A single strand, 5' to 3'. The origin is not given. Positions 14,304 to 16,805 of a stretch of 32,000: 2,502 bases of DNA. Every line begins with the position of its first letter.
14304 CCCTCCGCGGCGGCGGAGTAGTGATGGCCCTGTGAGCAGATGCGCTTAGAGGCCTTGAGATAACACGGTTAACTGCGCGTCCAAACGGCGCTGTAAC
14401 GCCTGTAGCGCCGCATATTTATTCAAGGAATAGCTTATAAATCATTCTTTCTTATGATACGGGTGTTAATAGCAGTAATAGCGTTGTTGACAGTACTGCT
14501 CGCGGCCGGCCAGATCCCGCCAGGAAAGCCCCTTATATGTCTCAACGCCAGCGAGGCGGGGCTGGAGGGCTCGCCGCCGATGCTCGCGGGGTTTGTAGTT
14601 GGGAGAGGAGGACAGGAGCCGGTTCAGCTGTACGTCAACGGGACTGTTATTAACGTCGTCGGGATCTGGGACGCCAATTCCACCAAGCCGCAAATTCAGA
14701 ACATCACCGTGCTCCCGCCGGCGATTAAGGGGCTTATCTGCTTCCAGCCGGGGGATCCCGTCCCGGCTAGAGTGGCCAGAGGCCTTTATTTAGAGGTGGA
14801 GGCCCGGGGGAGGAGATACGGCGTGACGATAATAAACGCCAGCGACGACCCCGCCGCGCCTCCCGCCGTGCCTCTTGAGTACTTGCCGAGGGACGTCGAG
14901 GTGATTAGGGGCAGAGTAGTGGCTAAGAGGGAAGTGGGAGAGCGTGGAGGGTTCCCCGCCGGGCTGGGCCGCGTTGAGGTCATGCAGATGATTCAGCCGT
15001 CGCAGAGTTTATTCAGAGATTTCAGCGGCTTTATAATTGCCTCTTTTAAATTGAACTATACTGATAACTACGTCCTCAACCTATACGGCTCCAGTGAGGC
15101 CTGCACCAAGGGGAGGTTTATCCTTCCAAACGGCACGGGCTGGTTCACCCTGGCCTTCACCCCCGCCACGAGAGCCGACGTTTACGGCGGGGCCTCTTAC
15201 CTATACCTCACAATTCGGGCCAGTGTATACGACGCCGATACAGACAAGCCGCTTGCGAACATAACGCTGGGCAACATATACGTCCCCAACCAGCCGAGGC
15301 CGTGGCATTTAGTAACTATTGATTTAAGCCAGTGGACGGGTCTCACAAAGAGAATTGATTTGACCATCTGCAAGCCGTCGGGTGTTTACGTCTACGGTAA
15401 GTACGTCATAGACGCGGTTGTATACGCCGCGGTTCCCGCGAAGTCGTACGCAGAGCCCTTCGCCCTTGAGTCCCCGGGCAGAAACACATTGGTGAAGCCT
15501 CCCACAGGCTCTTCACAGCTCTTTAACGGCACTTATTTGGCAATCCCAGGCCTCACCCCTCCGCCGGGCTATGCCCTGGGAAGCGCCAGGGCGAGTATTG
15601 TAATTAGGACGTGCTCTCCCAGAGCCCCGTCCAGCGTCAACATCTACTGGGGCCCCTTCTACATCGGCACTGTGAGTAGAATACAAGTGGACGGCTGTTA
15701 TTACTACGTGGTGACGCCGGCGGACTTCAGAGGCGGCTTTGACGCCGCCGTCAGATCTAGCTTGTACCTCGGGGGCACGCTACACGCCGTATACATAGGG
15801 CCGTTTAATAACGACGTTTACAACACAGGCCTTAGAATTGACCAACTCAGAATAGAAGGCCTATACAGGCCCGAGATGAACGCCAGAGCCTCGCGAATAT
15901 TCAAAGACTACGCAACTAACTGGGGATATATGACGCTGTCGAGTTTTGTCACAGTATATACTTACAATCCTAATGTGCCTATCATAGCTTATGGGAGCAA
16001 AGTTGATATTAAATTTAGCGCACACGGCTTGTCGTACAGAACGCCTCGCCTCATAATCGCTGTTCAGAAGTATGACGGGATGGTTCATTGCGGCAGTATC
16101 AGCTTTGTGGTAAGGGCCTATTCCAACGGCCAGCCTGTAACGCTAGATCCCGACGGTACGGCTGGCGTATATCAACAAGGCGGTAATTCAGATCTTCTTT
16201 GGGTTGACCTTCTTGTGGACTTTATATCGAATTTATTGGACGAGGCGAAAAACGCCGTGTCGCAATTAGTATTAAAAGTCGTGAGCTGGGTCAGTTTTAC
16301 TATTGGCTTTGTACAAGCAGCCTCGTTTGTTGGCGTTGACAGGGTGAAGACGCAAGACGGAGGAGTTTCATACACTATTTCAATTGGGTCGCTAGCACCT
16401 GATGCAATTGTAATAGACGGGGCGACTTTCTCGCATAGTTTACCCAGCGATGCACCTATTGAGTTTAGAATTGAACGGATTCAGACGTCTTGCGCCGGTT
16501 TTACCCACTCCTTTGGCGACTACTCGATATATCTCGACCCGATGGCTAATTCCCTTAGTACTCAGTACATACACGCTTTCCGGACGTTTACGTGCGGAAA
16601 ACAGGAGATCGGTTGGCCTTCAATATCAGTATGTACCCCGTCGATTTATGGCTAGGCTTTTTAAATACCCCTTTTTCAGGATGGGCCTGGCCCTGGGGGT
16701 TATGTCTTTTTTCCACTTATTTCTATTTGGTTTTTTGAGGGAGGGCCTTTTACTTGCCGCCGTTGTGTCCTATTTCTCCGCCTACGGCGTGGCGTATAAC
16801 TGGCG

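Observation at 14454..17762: Uncharacterised surface module B: 733-aa sequon-rich protein, overlapping 176-aa polytopic membrane protein and a class-III-signal pilin-like ORF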

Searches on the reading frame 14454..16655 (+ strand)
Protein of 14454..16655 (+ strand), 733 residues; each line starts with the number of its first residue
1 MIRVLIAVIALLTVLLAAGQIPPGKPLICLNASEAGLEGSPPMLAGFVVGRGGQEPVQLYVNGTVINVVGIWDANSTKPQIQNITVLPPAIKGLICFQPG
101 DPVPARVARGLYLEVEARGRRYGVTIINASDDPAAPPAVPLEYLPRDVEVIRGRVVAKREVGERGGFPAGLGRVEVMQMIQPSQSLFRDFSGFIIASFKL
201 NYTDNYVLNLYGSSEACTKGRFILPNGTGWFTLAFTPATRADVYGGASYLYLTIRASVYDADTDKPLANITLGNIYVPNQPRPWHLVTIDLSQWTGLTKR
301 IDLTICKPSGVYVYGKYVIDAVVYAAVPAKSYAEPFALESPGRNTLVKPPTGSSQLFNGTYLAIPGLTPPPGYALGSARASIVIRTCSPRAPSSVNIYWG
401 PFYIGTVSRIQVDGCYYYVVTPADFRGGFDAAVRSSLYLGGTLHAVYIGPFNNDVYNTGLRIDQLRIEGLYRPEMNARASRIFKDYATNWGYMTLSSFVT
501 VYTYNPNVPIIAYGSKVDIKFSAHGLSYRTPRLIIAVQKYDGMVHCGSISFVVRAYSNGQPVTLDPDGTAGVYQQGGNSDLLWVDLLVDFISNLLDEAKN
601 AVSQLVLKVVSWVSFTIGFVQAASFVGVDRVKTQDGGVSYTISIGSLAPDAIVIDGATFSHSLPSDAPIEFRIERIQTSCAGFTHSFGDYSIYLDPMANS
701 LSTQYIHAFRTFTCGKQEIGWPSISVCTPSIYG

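Call 6: search_protein_families(library=pfam, proteins=[window:14454-16655:+], max_evalue=1)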
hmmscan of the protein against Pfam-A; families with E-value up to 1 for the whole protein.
window:14454-16655:+ (733 aa): 0 families

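Call 7: search_protein_families(library=ncbifam, proteins=[window:14454-16655:+], max_evalue=1)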
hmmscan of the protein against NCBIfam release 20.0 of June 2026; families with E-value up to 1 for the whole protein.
window:14454-16655:+ (733 aa): 0 families

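Call 10: find_homologous_proteins(query=window:14454-16655:+, max_evalue=0.001)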
Query window:14454-16655:+ (733 aa): 10 proteins with E <= 0.001 among 8000 candidates.
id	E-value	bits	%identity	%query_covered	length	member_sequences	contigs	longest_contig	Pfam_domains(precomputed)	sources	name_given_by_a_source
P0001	0.0e+0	1510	90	98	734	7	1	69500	-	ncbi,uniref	ncbi:hypothetical protein [Pyrobaculum aerophilum]|uniref:hypothetical protein n=1 Tax=Pyrobaculum a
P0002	0.0e+0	1332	81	98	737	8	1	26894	-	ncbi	-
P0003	7.5e-254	863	56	97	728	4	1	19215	-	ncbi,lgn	ncbi:MAG: hypothetical protein QW434_06735 [Pyrobaculum sp.]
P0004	1.0e-247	842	55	97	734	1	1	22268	-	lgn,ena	-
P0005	8.6e-246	836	54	100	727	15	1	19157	-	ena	-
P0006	7.4e-242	823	54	97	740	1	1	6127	-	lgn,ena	-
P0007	7.8e-242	823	54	98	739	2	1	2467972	-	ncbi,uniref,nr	ncbi:hypothetical protein P186_2497 [Pyrobaculum ferrireducens]|uniref:Uncharacterized protein n=1 T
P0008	1.5e-232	792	52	100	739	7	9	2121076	-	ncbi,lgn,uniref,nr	ncbi:MAG: hypothetical protein OWQ51_04140 [Pyrobaculum arsenaticum]|uniref:Family 59 protein n=2 Ta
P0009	2.8e-224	765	50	97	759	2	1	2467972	-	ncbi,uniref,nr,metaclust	ncbi:hypothetical protein P186_2783 [Pyrobaculum ferrireducens]|uniref:Uncharacterized protein n=2 T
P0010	1.2e-221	756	50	100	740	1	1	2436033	-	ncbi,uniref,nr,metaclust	ncbi:hypothetical protein Pogu_0832 [Pyrobaculum oguniense TE7]|uniref:Uncharacterized protein n=1 T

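Call 16: find_related_loci(query=A1, collection=genome_contigs, flank=10000)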
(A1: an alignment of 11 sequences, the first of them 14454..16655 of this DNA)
Query A1 (733 aa) in genome_contigs; peptide patterns used: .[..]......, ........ (x = any residue, [..] = any of these).
27 stretches matched a pattern; 1 encode a relative of the query (tblastn E <= 1e-3); 1 distinct loci.
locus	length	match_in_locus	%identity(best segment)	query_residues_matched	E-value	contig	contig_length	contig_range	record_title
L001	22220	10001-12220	50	1-733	0e+0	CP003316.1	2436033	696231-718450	Pyrobaculum oguniense TE7, complete genome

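Call 18: find_encoding_contigs(protein=P0007, flank=8000, max_places=3)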
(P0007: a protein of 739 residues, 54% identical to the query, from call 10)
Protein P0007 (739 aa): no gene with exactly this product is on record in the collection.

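Call 23: search_protein_families(library=phrogs, proteins=[window:14454-16655:+], max_evalue=1)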
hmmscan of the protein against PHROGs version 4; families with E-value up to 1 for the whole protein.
window:14454-16655:+ (733 aa): 0 families

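Call 25: search_protein_representatives(alignment_id=A1)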
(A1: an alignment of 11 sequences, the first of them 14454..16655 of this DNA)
Query: 11 sequences, 741 profile positions. Proteins with E-value up to 0.001 (for the whole library): 20; up to 1e-10: 14; up to 1e-30: 7. The best 20 are listed.
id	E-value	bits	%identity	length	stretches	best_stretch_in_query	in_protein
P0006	0.0e+00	1242.6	-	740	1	6-741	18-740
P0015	5.0e-147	507.6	-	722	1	1-741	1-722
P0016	2.2e-128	446.0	-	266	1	142-412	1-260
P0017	4.1e-46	174.0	-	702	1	25-728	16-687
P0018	4.0e-45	170.7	-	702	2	320-728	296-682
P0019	5.4e-41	157.0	-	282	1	5-293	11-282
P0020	7.5e-37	143.3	-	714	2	302-730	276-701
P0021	3.2e-30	121.4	-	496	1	308-730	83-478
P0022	2.2e-19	85.6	-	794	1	196-726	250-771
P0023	2.1e-17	79.0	-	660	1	323-737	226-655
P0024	4.7e-14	68.0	-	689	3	7-137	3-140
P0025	2.8e-12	62.1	-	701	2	1-134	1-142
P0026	4.1e-11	58.3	-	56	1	107-163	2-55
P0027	4.8e-11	58.0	-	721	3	5-138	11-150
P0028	3.6e-10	55.2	-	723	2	1-66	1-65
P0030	8.6e-08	47.3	-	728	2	11-248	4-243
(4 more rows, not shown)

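Call 27: list_cluster_members(proteins=[P0015, P0017, P0020, P0022, P0024, P0025, P0027, P0028, P0030, P0008])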
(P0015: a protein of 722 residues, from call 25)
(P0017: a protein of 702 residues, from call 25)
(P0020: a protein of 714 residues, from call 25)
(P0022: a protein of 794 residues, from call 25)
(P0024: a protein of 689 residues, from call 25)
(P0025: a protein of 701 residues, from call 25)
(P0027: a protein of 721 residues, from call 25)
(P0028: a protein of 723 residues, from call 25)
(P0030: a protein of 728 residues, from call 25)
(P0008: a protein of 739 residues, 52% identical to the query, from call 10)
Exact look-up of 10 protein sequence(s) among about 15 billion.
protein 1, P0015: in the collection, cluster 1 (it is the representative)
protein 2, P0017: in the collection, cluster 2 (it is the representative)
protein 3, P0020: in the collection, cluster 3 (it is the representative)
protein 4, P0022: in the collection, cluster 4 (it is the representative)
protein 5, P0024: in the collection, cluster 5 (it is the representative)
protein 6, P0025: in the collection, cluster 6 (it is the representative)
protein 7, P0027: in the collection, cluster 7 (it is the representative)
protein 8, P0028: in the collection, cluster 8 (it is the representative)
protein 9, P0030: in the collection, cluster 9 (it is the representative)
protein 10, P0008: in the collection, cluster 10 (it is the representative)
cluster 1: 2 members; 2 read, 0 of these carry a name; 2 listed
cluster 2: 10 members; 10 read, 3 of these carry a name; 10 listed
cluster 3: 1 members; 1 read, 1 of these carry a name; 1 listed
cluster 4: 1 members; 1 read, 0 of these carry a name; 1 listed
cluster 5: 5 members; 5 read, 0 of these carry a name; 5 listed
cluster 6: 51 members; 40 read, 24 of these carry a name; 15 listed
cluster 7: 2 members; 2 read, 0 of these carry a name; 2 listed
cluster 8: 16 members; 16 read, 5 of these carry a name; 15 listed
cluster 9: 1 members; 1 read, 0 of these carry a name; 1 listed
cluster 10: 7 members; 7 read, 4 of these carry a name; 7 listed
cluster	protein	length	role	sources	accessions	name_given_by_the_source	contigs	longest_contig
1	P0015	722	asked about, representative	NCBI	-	-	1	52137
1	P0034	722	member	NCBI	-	-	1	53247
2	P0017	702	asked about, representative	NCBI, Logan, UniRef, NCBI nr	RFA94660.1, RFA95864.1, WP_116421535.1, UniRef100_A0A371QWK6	hypothetical protein [Pyrobaculum aerophilum] | P. aerophilum family 59 protein n=1 Tax=Pyrobaculum aerophilum TaxID=13773 ...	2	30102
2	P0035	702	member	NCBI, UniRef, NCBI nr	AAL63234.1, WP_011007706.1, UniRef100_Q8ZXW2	P. aerophilum family 59 protein [Pyrobaculum aerophilum str. IM2] | P. aerophilum family 59 protein n=1 Tax=Pyrobaculum aerophilum (strain ATCC 51768 / DSM ... | hypothetical protein [Pyrobaculum aerophilum]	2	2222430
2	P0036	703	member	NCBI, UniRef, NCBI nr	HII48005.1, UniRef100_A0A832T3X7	TPA: hypothetical protein HA333_11380 [Pyrobaculum aerophilum] | P. aerophilum family 59 protein n=1 Tax=Pyrobaculum aerophilum TaxID=13773 ... | hypothetical protein [Pyrobaculum aerophilum]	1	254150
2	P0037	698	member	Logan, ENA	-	-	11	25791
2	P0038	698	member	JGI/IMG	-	-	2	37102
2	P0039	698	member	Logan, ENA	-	-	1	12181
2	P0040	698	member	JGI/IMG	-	-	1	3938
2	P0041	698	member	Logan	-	-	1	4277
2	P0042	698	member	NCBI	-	-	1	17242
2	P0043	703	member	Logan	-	-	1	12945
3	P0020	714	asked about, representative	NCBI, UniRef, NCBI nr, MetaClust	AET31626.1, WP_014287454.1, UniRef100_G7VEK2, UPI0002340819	hypothetical protein [Pyrobaculum ferrireducens] | Uncharacterized protein n=1 Tax=Pyrobaculum ferrireducens TaxID=1104324 RepID=G7VEK2_9CREN | status=active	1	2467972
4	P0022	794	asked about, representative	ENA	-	-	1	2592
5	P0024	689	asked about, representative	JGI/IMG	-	-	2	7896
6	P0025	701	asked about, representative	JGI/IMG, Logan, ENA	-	-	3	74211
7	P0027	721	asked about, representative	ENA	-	-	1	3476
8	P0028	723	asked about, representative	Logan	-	-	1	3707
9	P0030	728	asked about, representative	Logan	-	-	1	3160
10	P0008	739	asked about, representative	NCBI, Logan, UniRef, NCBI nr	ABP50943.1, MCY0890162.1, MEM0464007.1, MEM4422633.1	MAG: hypothetical protein OWQ51_04140 [Pyrobaculum arsenaticum] | Family 59 protein n=2 Tax=Pyrobaculum arsenaticum TaxID=121277 RepID=A4WKM6_PYRAR | hypothetical protein [Pyrobaculum arsenaticum]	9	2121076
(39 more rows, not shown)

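Call 31: find_related_loci(query=A3, collection=metagenome_contigs, flank=5000)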
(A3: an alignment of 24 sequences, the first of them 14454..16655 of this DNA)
Query A3 (733 aa) in metagenome_contigs; peptide patterns used: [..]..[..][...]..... (x = any residue, [..] = any of these).
40 stretches matched a pattern; 18 encode a relative of the query (tblastn E <= 1e-3); 18 distinct loci.
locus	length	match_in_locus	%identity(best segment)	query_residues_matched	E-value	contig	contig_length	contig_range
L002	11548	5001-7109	57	25-733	0e+0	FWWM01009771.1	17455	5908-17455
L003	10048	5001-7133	54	15-733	0e+0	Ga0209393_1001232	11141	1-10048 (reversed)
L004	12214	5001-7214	52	1-733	0e+0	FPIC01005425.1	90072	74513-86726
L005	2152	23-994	47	407-733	1e-83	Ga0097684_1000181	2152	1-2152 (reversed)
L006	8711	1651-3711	27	2-718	3e-35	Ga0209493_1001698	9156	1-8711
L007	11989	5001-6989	28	28-718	5e-35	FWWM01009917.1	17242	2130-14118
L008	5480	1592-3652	27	2-718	5e-32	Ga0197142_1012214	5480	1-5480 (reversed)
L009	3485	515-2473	25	28-718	1e-26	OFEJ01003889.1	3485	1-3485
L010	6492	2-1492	27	198-732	8e-26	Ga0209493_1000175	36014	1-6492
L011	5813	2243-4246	24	28-718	7e-24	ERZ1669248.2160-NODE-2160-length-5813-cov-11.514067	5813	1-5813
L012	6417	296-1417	26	315-718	1e-19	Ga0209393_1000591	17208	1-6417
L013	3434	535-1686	26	1-405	1e-16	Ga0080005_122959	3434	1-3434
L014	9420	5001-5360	35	26-135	1e-10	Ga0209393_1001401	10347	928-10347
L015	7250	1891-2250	34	26-135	6e-10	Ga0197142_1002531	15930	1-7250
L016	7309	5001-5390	31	1-126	1e-9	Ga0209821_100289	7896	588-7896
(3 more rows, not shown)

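Call 34: predict_structure(alignment_id=A1)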
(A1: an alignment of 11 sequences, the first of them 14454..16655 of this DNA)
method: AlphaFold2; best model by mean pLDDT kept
length: 733 residues; sequences in the alignment: 11
mean_pLDDT: 48.5   pTM: 0.35
mean pLDDT of the five models: 48.5, 47.7, 46.0, 45.6, 40.5
residues with pLDDT >= 90: 1; 70-90: 93; 50-70: 266; < 50: 373
segments of 3 or more residues with pLDDT < 50: 15-24, 51-53, 61-90, 130-147, 163-207, 281-283, 325-361, 363-380, 400-402, 422-445, 464-513, 522-529, 541-543, 569-624, 660-662, 664-668, 689-733
pLDDT, mean of each block of 10 residues (from residue 1): 66 44 51 64 55 51 30 29 31 62 57 77 66 38 41 72 33 20 24 38 47 62 58 58 63 83 82 69 55 73 74 65 47 26 27 29 43 38 67 60 59 74 47 36 48 53 46 30 33 35 37 52 44 55 62 62 57 31 31 33 30 30 49 64 61 51 48 65 55 26 21 23 26 20
secondary structure, 60 per line:
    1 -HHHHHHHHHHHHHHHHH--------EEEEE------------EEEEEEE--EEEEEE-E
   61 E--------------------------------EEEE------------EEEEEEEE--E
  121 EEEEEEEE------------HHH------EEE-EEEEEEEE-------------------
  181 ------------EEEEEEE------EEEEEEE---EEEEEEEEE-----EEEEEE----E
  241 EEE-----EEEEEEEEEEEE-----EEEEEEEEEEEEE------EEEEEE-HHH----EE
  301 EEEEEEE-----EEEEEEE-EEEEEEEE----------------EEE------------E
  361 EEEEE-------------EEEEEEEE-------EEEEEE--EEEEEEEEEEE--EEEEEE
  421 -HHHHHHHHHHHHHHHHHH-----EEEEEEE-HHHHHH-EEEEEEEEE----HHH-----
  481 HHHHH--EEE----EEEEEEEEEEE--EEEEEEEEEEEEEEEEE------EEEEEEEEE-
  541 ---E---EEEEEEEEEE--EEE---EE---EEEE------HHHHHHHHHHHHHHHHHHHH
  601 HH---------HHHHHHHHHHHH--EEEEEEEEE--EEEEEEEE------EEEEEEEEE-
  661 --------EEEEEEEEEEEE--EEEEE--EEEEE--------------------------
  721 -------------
elements in order (helices of 4 or more, strands of 3 or more residues): H2-18 E27-31 E44-50 E53-58 E94-97 E110-117 E120-128 E150-152 E154-161 E193-199 E206-212 E216-224 E230-235 E240-243 E249-260 E266-278 E285-290 E299-307 E313-319 E321-328 E345-347 E360-365 E379-386 E394-399 E402-412 E415-420 H422-439 E445-451 H453-458 E460-468 H481-485 E488-490 E495-505 E508-524 E531-539 E548-557 E560-562 E571-574 H581-602 H612-623 E626-634 E637-644 E651-659 E669-680 E683-687 E690-694

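Call 47: predict_structure(alignment_id=A3)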
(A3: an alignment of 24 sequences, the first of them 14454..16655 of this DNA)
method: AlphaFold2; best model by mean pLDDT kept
length: 733 residues; sequences in the alignment: 24
mean_pLDDT: 79.2   pTM: 0.82
mean pLDDT of the five models: 79.2, 78.5, 78.1, 76.7, 74.0
residues with pLDDT >= 90: 231; 70-90: 337; 50-70: 87; < 50: 78
segments of 3 or more residues with pLDDT < 50: 12-23, 164-182, 576-616, 722-725
pLDDT, mean of each block of 10 residues (from residue 1): 63 43 69 92 89 80 94 78 93 91 87 93 92 85 77 92 49 41 61 87 85 86 87 87 76 91 89 73 75 87 89 86 87 87 89 79 91 88 95 95 95 95 87 87 88 90 93 77 72 89 64 88 77 86 88 90 81 49 37 44 41 43 74 89 82 80 79 94 91 75 64 67 54 64
secondary structure, 60 per line:
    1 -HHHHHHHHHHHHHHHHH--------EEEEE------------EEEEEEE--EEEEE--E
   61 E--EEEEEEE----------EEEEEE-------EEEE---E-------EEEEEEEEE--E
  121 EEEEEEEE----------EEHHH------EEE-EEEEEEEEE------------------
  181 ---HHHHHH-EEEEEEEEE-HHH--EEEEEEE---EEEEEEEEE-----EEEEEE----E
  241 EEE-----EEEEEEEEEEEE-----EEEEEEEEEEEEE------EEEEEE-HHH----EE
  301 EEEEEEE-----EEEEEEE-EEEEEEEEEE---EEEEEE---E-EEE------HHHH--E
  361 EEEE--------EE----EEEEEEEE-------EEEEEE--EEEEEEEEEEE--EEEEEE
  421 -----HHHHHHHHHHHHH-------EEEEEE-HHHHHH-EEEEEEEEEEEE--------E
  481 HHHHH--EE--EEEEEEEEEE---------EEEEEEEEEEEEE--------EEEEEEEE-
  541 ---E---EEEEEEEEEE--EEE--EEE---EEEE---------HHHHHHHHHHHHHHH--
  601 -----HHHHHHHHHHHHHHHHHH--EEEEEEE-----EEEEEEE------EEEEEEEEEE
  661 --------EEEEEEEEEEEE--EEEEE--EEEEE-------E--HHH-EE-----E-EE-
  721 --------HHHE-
elements in order (helices of 4 or more, strands of 3 or more residues): H2-18 E27-31 E44-50 E53-57 E64-70 E81-86 E94-97 E109-117 E120-128 E150-152 E154-162 H184-189 E191-199 E206-212 E216-224 E230-235 E240-243 E249-260 E266-278 E285-290 E299-307 E313-319 E321-330 E334-339 E345-347 H354-357 E360-364 E379-386 E394-399 E402-412 E415-420 H426-438 E446-451 H453-458 E460-471 H481-485 E492-501 E511-523 E532-539 E548-557 E560-562 E565-567 E571-574 H584-598 H606-623 E626-632 E638-644 E651-660 E669-680 E683-687 E690-694

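Call 50: fold_search(model_id=the predicted structure, library=pdb)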
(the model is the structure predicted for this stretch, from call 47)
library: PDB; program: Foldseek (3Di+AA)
matches with E <= 10: 1125; with E <= 0.001: 15
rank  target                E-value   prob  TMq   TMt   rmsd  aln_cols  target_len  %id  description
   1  2e26_A                6.5e-06  0.87  0.15  0.16  28.0       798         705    9  Crystal structure of two repeat fragment of reelin (released 2007-05-22)
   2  4mmx_A                1.2e-05  0.66  0.10  0.09  29.8       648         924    9  Integrin AlphaVBeta3 ectodomain bound to the tenth domain of Fibronectin (released 2014-03-26)
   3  5b4x_C                3.8e-05  0.77  0.17  0.17  28.4       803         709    8  Crystal structure of the ApoER2 ectodomain in complex with the Reelin R56 fragment (released 2017-04-26)
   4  5b4x_A                5.2e-05  0.82  0.17  0.18  28.6       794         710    8  Crystal structure of the ApoER2 ectodomain in complex with the Reelin R56 fragment (released 2017-04-26)
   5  8a1f_B                9.2e-05  0.82  0.11  0.20  26.1       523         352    9  Human PTPRK N-terminal domains MAM-Ig-FN1 (released 2023-03-15)
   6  6za2_B                1.5e-04  0.72  0.12  0.09  22.4       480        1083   10  Crystal structure of dimeric latent PorU from Porphyromonas gingivalis (released 2021-09-29)
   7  8zdg_A                1.6e-04  0.30  0.10  0.08  31.0       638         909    7  Cryo-EM structure of the integrin avb3 with CWHM-12, conformation 1 (released 2025-10-22)
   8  8xen_A                1.7e-04  0.21  0.10  0.09  47.1       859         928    7  Cryo-EM structure of integrin ITGAV/ITGB3 complex, conformation 4 (released 2024-12-18)
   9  6avu_A                1.9e-04  0.38  0.09  0.08  33.2       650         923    9  Human alpha-V beta-3 Integrin (open conformation) in complex with the therapeutic antibody LM609 (released 2017-11-01)
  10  2vvf_A                2.9e-04  0.77  0.10  0.20  17.7       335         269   10  Crystal structure of the major capsid protein P2 from Bacteriophage PM2 (released 2008-09-16)
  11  6za2_A                2.9e-04  0.57  0.11  0.08  24.2       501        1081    9  Crystal structure of dimeric latent PorU from Porphyromonas gingivalis (released 2021-09-29)
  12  5x7o_A                3.4e-04  0.23  0.10  0.07  24.2       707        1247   11  Crystal structure of Paenibacillus sp. 598K alpha-1,6-glucosyltransferase (released 2017-07-26)
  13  2a73_A                4.9e-04  0.21  0.10  0.11  32.7       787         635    8  Human Complement Component C3 (released 2005-09-27)
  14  2wii_A                6.7e-04  0.15  0.08  0.09  30.1       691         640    9  Complement C3b in complex with factor H domains 1-4 (released 2009-06-09)
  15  8enu_G                9.1e-04  0.13  0.09  0.10  32.0       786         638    9  Structure of the C3bB proconvertase in complex with lufaxin (released 2023-08-09)
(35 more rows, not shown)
